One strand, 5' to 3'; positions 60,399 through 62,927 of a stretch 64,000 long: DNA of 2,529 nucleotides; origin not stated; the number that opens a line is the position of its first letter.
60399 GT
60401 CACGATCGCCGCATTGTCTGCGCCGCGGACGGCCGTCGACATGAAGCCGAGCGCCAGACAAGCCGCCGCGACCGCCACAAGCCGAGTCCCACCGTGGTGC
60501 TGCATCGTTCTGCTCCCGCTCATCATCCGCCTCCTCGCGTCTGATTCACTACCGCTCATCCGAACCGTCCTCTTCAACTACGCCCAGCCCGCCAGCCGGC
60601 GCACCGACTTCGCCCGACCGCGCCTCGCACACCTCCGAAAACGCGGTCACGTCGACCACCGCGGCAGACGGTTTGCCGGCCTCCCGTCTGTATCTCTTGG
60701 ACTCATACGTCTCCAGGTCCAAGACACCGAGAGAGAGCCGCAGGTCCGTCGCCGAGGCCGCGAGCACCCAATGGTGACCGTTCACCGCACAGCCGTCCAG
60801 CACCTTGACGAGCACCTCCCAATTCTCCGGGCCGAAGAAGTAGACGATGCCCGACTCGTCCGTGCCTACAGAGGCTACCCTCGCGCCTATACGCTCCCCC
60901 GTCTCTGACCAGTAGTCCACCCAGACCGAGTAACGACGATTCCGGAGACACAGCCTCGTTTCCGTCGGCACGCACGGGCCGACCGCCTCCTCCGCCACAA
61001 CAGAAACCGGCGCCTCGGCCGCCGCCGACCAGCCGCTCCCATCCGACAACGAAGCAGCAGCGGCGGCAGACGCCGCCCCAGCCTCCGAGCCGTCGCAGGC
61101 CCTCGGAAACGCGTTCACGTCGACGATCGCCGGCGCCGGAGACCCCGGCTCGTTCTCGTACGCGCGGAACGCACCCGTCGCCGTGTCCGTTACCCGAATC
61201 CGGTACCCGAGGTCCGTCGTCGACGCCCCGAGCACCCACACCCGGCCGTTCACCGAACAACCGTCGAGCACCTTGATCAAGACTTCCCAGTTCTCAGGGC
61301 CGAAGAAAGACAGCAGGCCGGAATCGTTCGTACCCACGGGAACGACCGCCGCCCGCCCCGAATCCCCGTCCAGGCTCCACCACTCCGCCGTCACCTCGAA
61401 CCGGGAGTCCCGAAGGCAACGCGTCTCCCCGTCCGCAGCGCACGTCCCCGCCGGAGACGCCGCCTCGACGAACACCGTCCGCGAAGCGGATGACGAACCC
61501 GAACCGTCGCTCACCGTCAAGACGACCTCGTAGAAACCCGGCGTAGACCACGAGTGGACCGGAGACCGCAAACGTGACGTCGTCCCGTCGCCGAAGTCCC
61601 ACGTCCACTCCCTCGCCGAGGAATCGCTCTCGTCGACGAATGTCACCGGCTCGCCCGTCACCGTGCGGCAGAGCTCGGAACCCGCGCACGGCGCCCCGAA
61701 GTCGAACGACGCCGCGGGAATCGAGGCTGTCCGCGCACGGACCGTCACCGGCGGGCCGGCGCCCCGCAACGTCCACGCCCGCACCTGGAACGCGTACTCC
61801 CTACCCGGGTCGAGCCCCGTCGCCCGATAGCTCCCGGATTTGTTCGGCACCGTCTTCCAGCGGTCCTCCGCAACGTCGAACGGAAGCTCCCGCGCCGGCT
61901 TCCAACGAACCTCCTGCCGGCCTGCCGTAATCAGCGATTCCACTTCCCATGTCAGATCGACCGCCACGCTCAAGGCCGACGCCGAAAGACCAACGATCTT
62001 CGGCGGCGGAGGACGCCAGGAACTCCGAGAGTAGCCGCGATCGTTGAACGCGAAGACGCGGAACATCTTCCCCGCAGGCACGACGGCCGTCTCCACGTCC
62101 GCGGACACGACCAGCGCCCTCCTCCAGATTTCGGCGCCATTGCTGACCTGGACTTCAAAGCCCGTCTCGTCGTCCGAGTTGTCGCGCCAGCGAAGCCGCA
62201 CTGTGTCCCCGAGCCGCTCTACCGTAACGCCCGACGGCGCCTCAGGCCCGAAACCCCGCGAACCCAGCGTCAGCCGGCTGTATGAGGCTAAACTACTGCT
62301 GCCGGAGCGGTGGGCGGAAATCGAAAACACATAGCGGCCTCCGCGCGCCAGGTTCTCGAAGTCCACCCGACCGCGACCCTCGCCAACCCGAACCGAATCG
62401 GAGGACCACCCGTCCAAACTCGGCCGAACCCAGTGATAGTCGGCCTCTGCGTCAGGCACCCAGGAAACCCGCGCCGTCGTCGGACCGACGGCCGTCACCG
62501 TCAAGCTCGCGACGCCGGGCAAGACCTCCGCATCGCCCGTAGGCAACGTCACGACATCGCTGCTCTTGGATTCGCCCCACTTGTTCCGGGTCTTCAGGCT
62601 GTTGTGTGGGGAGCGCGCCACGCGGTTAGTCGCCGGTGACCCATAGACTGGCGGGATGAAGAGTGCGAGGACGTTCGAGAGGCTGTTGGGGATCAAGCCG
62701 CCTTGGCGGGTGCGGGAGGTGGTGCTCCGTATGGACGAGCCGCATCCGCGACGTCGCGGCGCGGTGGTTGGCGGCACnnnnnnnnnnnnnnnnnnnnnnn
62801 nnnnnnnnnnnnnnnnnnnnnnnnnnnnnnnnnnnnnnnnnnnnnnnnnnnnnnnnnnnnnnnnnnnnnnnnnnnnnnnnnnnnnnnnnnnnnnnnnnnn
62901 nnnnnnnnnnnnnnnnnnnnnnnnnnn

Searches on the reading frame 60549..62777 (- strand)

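Call 32: search_protein_families(library=pfam, proteins=[window:60549-62777:-], max_evalue=0.001)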
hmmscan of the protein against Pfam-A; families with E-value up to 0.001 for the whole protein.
window:60549-62777:- (742 aa): 4 families
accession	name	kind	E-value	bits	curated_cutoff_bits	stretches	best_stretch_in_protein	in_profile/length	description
PF18911.6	PKD_4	-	6.1e-16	58.7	27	1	379-436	25-82/85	PKD domain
PF00041.27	fn3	-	5e-15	55.9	25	1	272-343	15-77/84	Fibronectin type III domain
PF00801.26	PKD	-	2.1e-12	47.3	23.5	1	373-435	12-78/80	PKD domain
PF16656.11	Pur_ac_phosph_N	-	3.1e-05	24.9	30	0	271-336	13-82/93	Purple acid Phosphatase, N-terminal domain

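Call 55: search_protein_families(library=ncbifam, proteins=[window:60549-62777:-], max_evalue=0.01)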
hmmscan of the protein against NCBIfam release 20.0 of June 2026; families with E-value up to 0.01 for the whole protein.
window:60549-62777:- (742 aa): 0 families
